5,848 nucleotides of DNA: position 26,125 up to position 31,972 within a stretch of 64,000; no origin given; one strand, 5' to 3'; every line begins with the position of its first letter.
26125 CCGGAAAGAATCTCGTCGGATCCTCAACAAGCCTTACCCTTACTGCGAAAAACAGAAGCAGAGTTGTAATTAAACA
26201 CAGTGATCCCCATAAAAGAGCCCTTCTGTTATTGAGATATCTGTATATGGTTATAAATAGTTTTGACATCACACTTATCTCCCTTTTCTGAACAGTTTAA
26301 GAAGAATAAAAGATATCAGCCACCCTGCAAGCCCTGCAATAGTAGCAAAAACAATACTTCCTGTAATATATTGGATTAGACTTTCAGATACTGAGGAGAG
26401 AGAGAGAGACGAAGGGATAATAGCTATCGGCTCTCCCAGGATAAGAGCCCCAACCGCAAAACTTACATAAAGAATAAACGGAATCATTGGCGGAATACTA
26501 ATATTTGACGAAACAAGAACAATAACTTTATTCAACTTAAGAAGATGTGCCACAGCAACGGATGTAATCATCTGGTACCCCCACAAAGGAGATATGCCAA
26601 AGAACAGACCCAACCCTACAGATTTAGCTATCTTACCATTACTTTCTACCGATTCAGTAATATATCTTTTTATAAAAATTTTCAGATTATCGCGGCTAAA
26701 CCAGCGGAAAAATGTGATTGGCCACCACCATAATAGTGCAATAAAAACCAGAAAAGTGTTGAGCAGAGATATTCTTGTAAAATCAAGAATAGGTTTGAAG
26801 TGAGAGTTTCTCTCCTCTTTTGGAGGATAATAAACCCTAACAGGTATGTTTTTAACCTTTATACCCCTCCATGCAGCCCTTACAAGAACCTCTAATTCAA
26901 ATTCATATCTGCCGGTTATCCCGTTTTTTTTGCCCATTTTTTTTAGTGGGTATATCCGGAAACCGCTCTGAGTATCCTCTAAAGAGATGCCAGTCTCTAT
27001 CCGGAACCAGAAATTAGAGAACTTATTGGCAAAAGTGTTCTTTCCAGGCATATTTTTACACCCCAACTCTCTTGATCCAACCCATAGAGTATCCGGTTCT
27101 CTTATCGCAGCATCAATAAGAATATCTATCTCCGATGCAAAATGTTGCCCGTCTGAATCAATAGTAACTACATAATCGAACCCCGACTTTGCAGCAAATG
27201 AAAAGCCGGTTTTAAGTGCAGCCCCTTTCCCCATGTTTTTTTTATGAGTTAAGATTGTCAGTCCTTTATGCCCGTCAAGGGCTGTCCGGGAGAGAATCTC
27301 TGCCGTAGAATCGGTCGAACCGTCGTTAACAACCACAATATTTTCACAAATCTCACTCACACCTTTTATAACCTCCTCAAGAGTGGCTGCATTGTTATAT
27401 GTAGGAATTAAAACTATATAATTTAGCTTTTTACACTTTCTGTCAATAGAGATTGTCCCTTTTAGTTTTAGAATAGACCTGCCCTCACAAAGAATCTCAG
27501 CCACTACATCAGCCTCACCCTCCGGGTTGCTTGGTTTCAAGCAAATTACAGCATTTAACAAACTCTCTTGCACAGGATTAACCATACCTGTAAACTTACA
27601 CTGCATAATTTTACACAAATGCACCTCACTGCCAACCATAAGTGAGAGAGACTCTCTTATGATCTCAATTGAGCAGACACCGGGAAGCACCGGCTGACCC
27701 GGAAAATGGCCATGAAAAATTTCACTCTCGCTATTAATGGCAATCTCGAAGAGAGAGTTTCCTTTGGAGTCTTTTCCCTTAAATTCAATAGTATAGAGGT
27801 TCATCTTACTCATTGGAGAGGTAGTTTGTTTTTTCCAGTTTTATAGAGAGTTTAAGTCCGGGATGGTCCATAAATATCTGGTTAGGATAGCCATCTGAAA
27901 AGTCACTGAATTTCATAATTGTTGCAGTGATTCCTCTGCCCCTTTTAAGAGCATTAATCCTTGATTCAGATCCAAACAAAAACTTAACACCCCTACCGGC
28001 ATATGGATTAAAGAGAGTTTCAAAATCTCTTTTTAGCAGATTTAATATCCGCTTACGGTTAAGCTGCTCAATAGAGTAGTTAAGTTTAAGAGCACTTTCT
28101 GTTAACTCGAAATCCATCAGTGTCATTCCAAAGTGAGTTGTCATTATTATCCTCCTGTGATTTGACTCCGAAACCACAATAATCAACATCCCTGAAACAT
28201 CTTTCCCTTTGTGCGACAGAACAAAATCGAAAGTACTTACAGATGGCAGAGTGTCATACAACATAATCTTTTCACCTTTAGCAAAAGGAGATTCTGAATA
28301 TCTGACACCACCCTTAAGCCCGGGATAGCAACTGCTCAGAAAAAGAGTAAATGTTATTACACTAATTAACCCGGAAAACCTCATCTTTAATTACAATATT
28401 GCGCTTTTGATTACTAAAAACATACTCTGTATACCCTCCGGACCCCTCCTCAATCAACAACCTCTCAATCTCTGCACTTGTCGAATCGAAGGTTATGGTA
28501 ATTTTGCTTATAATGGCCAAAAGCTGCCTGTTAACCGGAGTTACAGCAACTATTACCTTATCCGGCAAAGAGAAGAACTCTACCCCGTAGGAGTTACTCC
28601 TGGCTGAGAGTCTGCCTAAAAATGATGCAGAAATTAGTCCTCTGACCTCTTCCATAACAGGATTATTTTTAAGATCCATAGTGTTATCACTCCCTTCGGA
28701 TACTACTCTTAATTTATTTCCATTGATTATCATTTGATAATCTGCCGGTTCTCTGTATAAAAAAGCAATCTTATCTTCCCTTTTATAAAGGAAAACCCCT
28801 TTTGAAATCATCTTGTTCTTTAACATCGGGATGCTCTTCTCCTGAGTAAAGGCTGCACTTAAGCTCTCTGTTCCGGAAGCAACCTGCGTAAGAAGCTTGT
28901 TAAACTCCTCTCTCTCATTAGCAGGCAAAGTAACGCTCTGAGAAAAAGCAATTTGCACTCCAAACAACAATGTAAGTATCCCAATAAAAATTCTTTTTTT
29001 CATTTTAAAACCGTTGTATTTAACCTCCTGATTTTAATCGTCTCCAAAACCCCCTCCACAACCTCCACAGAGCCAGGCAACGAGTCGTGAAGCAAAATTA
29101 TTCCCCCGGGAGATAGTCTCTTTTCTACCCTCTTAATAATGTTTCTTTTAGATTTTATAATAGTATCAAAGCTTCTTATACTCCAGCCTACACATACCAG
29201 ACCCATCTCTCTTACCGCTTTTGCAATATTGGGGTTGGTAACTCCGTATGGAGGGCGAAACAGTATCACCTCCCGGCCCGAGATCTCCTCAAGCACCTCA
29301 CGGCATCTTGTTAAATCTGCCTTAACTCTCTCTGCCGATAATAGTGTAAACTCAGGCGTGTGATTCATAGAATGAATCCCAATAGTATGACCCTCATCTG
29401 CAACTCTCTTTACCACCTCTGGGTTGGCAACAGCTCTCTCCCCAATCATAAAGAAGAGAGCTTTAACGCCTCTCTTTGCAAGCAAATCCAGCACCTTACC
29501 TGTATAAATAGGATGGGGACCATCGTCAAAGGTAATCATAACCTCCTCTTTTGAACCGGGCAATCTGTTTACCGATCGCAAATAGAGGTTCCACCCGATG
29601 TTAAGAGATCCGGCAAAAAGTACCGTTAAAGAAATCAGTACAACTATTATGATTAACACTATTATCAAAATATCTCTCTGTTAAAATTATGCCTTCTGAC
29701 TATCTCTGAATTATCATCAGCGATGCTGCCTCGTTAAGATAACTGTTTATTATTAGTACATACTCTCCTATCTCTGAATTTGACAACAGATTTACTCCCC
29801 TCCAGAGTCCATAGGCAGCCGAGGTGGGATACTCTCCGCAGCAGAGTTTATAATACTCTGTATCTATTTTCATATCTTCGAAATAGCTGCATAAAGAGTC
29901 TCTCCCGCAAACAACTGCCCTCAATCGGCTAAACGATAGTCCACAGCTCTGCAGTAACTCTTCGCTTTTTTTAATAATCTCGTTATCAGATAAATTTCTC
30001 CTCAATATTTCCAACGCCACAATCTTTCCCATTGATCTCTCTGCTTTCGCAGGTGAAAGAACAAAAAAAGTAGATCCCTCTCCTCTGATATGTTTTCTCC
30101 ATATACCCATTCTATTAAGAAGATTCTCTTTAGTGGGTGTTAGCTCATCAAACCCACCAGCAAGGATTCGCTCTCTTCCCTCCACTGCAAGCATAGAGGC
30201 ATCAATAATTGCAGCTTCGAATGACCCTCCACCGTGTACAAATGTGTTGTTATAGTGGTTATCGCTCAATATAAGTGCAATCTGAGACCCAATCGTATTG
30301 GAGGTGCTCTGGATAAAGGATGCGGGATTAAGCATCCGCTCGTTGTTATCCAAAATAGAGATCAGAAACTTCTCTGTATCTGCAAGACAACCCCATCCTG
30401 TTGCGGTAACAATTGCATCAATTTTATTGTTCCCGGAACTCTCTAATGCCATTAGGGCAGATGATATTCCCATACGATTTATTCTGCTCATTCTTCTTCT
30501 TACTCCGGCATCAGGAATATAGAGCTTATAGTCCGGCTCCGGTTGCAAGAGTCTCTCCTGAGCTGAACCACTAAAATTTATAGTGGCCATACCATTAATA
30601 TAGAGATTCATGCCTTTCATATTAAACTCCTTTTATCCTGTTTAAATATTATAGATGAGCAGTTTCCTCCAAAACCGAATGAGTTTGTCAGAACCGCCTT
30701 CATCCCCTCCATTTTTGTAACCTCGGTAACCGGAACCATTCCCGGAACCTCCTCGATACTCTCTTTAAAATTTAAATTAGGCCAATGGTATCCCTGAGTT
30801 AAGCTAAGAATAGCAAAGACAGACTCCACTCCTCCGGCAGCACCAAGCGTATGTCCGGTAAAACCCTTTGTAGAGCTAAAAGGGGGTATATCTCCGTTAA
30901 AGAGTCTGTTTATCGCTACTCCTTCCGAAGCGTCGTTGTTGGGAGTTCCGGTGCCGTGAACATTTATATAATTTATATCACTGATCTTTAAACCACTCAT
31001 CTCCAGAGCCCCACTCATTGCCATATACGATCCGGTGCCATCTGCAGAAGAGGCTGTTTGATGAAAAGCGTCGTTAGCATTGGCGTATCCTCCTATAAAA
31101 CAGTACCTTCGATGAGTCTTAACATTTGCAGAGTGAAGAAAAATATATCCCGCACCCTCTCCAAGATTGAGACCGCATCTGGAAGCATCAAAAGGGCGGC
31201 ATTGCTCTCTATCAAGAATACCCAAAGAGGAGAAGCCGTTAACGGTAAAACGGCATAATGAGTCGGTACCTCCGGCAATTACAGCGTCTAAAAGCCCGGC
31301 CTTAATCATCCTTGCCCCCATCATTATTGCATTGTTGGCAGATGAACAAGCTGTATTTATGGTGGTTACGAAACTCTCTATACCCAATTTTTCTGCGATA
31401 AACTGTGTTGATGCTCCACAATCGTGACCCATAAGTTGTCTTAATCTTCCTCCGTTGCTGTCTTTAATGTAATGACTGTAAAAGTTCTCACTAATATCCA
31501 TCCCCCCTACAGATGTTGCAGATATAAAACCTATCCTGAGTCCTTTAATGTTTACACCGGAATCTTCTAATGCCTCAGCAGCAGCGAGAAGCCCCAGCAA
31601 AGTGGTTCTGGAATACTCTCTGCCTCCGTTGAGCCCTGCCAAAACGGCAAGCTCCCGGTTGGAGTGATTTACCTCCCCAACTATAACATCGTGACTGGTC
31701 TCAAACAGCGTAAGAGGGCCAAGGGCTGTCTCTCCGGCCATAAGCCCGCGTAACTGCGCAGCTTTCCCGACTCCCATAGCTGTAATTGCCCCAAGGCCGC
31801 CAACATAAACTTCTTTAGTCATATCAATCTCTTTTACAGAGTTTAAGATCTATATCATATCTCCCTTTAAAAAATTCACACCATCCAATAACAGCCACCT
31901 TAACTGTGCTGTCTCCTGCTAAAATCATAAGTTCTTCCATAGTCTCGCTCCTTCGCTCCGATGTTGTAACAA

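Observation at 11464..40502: Complete flexirubin-type APE-DAR cluster with a non-canonical tailoring set in a probable anaerobe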

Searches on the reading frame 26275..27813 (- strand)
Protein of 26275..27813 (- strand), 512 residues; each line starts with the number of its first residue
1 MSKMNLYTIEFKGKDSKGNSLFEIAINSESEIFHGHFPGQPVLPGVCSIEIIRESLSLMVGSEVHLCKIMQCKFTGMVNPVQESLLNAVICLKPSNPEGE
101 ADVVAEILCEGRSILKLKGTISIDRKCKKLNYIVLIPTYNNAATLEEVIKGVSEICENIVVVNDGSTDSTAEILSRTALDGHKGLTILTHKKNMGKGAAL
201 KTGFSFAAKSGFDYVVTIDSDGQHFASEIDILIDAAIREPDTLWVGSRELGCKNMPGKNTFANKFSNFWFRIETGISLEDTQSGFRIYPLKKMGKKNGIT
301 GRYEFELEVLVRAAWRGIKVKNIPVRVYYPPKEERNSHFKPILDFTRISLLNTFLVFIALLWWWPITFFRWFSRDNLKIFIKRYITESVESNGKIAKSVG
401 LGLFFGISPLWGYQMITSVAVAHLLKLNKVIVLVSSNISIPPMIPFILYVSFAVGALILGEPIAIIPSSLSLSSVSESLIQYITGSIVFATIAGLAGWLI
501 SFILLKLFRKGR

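Call 4: search_protein_families(library=pfam, proteins=[window:26275-27813:-])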
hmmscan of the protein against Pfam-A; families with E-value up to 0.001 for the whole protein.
window:26275-27813:- (512 aa): 5 families
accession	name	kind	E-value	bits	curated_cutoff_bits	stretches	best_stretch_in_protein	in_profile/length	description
PF00535.33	Glycos_transf_2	-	8.6e-21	75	23.3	1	134-250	2-117/168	Glycosyl transferase family 2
PF09835.14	DUF2062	-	1e-18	68.1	27.4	1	392-510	18-143/147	Uncharacterized protein conserved in bacteria (DUF2062)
PF07977.19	FabA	-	4.4e-06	26.8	23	1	12-114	18-134/138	FabA-like domain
PF13641.12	Glyco_tranf_2_3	-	0.00044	20.8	27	1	132-221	3-96/230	Glycosyltransferase like family 2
PF13704.12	Glyco_tranf_2_4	-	0.00045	21.1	27.5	1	140-221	2-81/98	Glycosyl transferase family 2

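Call 7: search_protein_families(library=ncbifam, proteins=[window:26275-27813:-], max_evalue=0.00001)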
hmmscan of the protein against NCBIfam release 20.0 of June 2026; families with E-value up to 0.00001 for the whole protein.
window:26275-27813:- (512 aa): 15 families
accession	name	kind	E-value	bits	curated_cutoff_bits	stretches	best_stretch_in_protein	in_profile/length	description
NF058614.1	PPMAGASynPpgS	equivalog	3.2e-22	79.1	370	1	134-329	4-198/226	polyprenyl-phospho-N-acetylgalactosaminyl synthase PpgS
TIGR04182.1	glyco_TIGR04182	equivalog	1.7e-21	76.9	325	1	133-349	3-211/293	S-layer glycoprotein N-glycosyltransferase AglJ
TIGR03937.1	PgaC_IcaA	equivalog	2.4e-14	53.1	422.3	1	133-233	48-147/407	poly-beta-1,6-N-acetyl-D-glucosamine synthase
NF007986.1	PRK10714.1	equivalog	3.3e-11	42.8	529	1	133-288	9-164/316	undecaprenyl-phosphate 4-deoxy-4-formamido-L-arabinose transferase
NF041391.1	DPhHxTase_Halo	equivalog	3.6e-11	42.5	375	1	138-326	3-182/213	dolichyl-phosphate hexose transferase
NF047588.1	GlcsyltransPgfSStrep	equivalog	4.6e-09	35.9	500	1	139-293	10-164/308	glycosyltransferase PgfS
NF041875.1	EPS_EpsD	equivalog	8.6e-08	31.9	370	1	134-223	3-91/325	exopolysaccharide biosynthesis glycosyltransferase EpsD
NF010496.0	PRK13915.1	equivalog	2.6e-07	30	262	1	130-229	31-134/307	glucosyl-3-phosphoglycerate synthase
TIGR03111.1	glyc2_xrt_Gpos1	hypoth_equivalog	3.6e-07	29.3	363.95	1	126-225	44-145/439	TIGR03111 family XrtG-associated glycosyltransferase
NF007482.0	PRK10073.1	equivalog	6.7e-07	28.6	423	1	133-236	9-110/334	glycosyltransferase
TIGR03469.1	HpnB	hypoth_equivalog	4e-06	26.1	379.25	1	133-254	47-178/386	hopene-associated glycosyltransferase HpnB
NF009667.0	PRK13188.1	equivalog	4.9e-06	25.5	465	1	28-65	358-395/464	bifunctional UDP-3-O-[3-hydroxymyristoyl] N-acetylglucosamine deacetylase/3-hydroxyacyl-ACP dehydratase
NF047683.1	TeichurnBiosyTuaG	equivalog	5.3e-06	26.3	400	1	133-227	9-102/252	teichuronic acid biosynthesis protein TuaG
NF000582.1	PRK00006.1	equivalog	8.4e-06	25.8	113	0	27-86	37-103/137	3-hydroxyacyl-ACP dehydratase FabZ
TIGR04283.1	glyco_like_mftF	equivalog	8.7e-06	25.5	182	0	134-208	3-72/221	TIGR04283 family arsenosugar biosynthesis glycosyltransferase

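Call 22: search_protein_families(library=ncbifam, proteins=[window:26275-27813:-], max_evalue=1)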
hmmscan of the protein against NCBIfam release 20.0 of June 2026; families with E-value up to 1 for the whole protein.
window:26275-27813:- (512 aa): 30 families (the best 25 are shown)
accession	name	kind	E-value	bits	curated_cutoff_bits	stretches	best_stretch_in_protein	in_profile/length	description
NF058614.1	PPMAGASynPpgS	equivalog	3.2e-22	79.1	370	1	134-329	4-198/226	polyprenyl-phospho-N-acetylgalactosaminyl synthase PpgS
TIGR04182.1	glyco_TIGR04182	equivalog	1.7e-21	76.9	325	1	133-349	3-211/293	S-layer glycoprotein N-glycosyltransferase AglJ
TIGR03937.1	PgaC_IcaA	equivalog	2.4e-14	53.1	422.3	1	133-233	48-147/407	poly-beta-1,6-N-acetyl-D-glucosamine synthase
NF007986.1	PRK10714.1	equivalog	3.3e-11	42.8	529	1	133-288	9-164/316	undecaprenyl-phosphate 4-deoxy-4-formamido-L-arabinose transferase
NF041391.1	DPhHxTase_Halo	equivalog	3.6e-11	42.5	375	1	138-326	3-182/213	dolichyl-phosphate hexose transferase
NF047588.1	GlcsyltransPgfSStrep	equivalog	4.6e-09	35.9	500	1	139-293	10-164/308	glycosyltransferase PgfS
NF041875.1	EPS_EpsD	equivalog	8.6e-08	31.9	370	1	134-223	3-91/325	exopolysaccharide biosynthesis glycosyltransferase EpsD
NF010496.0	PRK13915.1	equivalog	2.6e-07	30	262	1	130-229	31-134/307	glucosyl-3-phosphoglycerate synthase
TIGR03111.1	glyc2_xrt_Gpos1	hypoth_equivalog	3.6e-07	29.3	363.95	1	126-225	44-145/439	TIGR03111 family XrtG-associated glycosyltransferase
NF007482.0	PRK10073.1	equivalog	6.7e-07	28.6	423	1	133-236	9-110/334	glycosyltransferase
TIGR03469.1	HpnB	hypoth_equivalog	4e-06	26.1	379.25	1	133-254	47-178/386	hopene-associated glycosyltransferase HpnB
NF009667.0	PRK13188.1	equivalog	4.9e-06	25.5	465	1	28-65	358-395/464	bifunctional UDP-3-O-[3-hydroxymyristoyl] N-acetylglucosamine deacetylase/3-hydroxyacyl-ACP dehydratase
NF047683.1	TeichurnBiosyTuaG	equivalog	5.3e-06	26.3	400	1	133-227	9-102/252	teichuronic acid biosynthesis protein TuaG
NF000582.1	PRK00006.1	equivalog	8.4e-06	25.8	113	1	27-86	37-103/137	3-hydroxyacyl-ACP dehydratase FabZ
TIGR04283.1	glyco_like_mftF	equivalog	8.7e-06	25.5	182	1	134-208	3-72/221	TIGR04283 family arsenosugar biosynthesis glycosyltransferase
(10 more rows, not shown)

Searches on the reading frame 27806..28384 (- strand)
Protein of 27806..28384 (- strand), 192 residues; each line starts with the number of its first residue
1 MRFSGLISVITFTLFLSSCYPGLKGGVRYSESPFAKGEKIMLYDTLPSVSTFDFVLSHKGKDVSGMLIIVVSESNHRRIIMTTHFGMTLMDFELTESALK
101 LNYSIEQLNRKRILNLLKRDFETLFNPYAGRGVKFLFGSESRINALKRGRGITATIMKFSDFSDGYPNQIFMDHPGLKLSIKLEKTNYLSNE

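Call 4: search_protein_families(library=pfam, proteins=[window:27806-28384:-])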
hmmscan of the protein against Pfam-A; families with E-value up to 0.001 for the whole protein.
window:27806-28384:- (192 aa): 0 families

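Call 7: search_protein_families(library=ncbifam, proteins=[window:27806-28384:-], max_evalue=0.00001)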
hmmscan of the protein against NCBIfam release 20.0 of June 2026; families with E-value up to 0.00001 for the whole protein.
window:27806-28384:- (192 aa): 1 family
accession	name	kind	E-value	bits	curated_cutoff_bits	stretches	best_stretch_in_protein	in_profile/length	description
NF053540.1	LolB2_flexi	equivalog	1e-22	80.9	60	1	56-126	52-122/203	flexirubin biosynthesis protein LolB2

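Call 47: search_protein_families(library=pfam, proteins=[window:27806-28384:-], max_evalue=0.1)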
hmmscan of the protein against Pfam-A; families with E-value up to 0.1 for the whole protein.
window:27806-28384:- (192 aa): 0 families

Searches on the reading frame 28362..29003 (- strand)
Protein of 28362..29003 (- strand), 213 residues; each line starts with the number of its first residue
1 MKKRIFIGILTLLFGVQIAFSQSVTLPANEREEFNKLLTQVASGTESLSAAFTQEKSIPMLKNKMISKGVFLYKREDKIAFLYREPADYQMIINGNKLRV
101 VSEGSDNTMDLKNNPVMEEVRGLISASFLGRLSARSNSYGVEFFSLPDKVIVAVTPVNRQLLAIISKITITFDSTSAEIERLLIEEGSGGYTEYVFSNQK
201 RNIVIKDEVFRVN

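Call 4: search_protein_families(library=pfam, proteins=[window:28362-29003:-])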
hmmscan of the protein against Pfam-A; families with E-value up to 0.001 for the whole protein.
window:28362-29003:- (213 aa): 1 family
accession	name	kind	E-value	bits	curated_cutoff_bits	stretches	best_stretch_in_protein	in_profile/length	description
PF03548.22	LolA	-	3.3e-15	56.7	23.6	1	44-212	2-164/165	Outer membrane lipoprotein carrier protein LolA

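Call 7: search_protein_families(library=ncbifam, proteins=[window:28362-29003:-], max_evalue=0.00001)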
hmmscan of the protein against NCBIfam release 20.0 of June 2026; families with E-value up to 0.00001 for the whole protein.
window:28362-29003:- (213 aa): 2 families
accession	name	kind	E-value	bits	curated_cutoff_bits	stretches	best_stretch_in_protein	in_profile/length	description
NF053544.1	LolA2_flexi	equivalog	1.2e-49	168.5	125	1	9-211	6-207/208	flexirubin biosynthesis/transport protein LolA2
TIGR00547.2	lolA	equivalog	2.5e-10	40.1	112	1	34-211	20-190/202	outer membrane lipoprotein periplasmic chaperone LolA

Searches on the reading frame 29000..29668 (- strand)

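Call 4: search_protein_families(library=pfam, proteins=[window:29000-29668:-])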
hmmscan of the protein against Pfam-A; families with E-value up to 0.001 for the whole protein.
window:29000-29668:- (222 aa): 1 family
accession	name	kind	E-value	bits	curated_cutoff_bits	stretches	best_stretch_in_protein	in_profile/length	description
PF01522.26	Polysacc_deac_1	-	8.9e-35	119.8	23.1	1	38-159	4-123/124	Polysaccharide deacetylase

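Call 7: search_protein_families(library=ncbifam, proteins=[window:29000-29668:-], max_evalue=0.00001)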
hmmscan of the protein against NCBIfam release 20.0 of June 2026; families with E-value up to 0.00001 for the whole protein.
window:29000-29668:- (222 aa): 8 families
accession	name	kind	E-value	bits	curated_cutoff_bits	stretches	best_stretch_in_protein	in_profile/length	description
TIGR02764.1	spore_ybaN_pdaB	equivalog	1.9e-40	138.7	237.4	1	39-212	4-178/191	polysaccharide deacetylase family sporulation protein PdaB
TIGR04243.1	nodulat_NodB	equivalog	3e-38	131.3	240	1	41-199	2-160/197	chitooligosaccharide deacetylase NodB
NF045821.1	PgAcgDacpgdA1_Bac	equivalog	4.7e-37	127.4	400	1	37-200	84-245/282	peptidoglycan-N-acetylglucosamine deacetylase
TIGR02884.1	spore_pdaA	equivalog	1.7e-32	112.9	298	1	39-212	35-211/224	delta-lactam-biosynthetic de-N-acetylase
NF045820.1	PgAcgDacpgdA_Strep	equivalog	6.7e-32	110.9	800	1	40-212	267-435/463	peptidoglycan-N-acetylglucosamine deacetylase PgdA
NF045822.1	PgAcgDacpgdA2_Bac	equivalog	3.8e-25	88.7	400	1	44-212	73-249/274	peptidoglycan-N-acetylglucosamine deacetylase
TIGR02873.1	spore_ylxY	hypoth_equivalog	1.5e-23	83.4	391.5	1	55-214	99-256/268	probable sporulation protein, polysaccharide deacetylase family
TIGR03006.1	pepcterm_polyde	equivalog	1.9e-15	56.7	276.2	1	56-145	36-125/272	XrtA system polysaccharide deacetylase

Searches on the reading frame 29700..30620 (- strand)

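Call 4: search_protein_families(library=pfam, proteins=[window:29700-30620:-])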
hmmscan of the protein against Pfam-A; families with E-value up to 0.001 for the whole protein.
window:29700-30620:- (306 aa): 1 family
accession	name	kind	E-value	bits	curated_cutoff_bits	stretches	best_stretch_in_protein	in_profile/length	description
PF13723.12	Ketoacyl-synt_2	-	2.9e-09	37.3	25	1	40-163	26-144/223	Beta-ketoacyl synthase, N-terminal domain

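Call 7: search_protein_families(library=ncbifam, proteins=[window:29700-30620:-], max_evalue=0.00001)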
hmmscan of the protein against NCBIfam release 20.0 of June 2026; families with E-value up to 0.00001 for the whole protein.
window:29700-30620:- (306 aa): 0 families

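Call 22: search_protein_families(library=ncbifam, proteins=[window:29700-30620:-], max_evalue=1)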
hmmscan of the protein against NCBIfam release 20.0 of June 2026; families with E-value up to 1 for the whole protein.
window:29700-30620:- (306 aa): 2 families
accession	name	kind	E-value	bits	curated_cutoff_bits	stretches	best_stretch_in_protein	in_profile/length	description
TIGR03150.1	fabF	equivalog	1.9e-05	23.6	493.75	1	41-158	65-189/407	beta-ketoacyl-ACP synthase II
NF005589.0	PRK07314.1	subfamily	0.00062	18.6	387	1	41-158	68-192/413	beta-ketoacyl-ACP synthase II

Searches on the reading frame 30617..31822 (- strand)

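Call 4: search_protein_families(library=pfam, proteins=[window:30617-31822:-])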
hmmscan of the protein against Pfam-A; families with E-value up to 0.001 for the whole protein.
window:30617-31822:- (401 aa): 3 families
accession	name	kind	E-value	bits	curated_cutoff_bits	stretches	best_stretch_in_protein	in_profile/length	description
PF02801.28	Ketoacyl-synt_C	-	1.8e-26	92.9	20.8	1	240-352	1-118/119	Beta-ketoacyl synthase, C-terminal domain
PF00109.32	ketoacyl-synt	-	4.1e-24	86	20.8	1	3-232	2-249/252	Beta-ketoacyl synthase, N-terminal domain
PF00108.29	Thiolase_N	-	1.7e-07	31.4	26.4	1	143-191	67-117/260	Thiolase, N-terminal domain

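Call 7: search_protein_families(library=ncbifam, proteins=[window:30617-31822:-], max_evalue=0.00001)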
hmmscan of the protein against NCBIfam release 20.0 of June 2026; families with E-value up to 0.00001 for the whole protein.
window:30617-31822:- (401 aa): 22 families
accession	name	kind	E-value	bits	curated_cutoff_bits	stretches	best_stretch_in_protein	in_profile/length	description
NF006618.0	PRK09185.1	subfamily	1.7e-90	303.9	407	1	2-395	2-392/394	beta-ketoacyl-ACP synthase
TIGR03150.1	fabF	equivalog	3e-74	250.1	493.75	1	4-394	2-407/407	beta-ketoacyl-ACP synthase II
NF005589.0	PRK07314.1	subfamily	1.1e-69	235.2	387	1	2-395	3-411/413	beta-ketoacyl-ACP synthase II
NF004970.0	PRK06333.1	subfamily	1e-57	195.9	525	1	2-395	3-421/424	beta-ketoacyl-ACP synthase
NF006274.0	PRK08439.1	equivalog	1.4e-56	192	621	1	3-395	2-405/406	beta-ketoacyl-ACP synthase II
NF058662.1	cispenta_AmcF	equivalog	2.7e-55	187.9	325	1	5-394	2-368/369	cispentacin biosynthesis acyltransferase subunit AmcF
NF004618.0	PRK05952.1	equivalog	3.8e-54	184.1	455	1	4-394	3-381/384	beta-ketoacyl-ACP synthase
NF005076.0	PRK06501.1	equivalog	2.6e-48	165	629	1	5-396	13-423/425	beta-ketoacyl-ACP synthase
NF005490.0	PRK07103.1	equivalog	6.5e-46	157.2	445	1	2-394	3-411/414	polyketide beta-ketoacyl:acyl carrier protein synthase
NF006587.0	PRK09116.1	equivalog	2.9e-43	148.1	470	1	3-395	2-406/408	beta-ketoacyl-ACP synthase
NF006434.0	PRK08722.1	equivalog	8.1e-43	146.8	759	1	3-395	4-413/414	beta-ketoacyl-ACP synthase II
NF005935.0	PRK07967.1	equivalog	6.7e-40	137.2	630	1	4-395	3-403/406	beta-ketoacyl-ACP synthase I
NF005916.1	PRK07910.1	equivalog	6.9e-38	130.6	560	1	150-394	162-416/418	KasA/KasB family beta-ketoacyl-ACP synthase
NF053555.1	prodigi_MBC_PigJ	equivalog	3.8e-19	68.5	900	1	138-394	492-757/759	prodigiosin MBC biosynthesis protein PigJ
NF045894.1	PKS_plus_SDR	equivalog_domain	7.9e-18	63.5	1740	1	80-359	97-383/1515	type I polyketide synthase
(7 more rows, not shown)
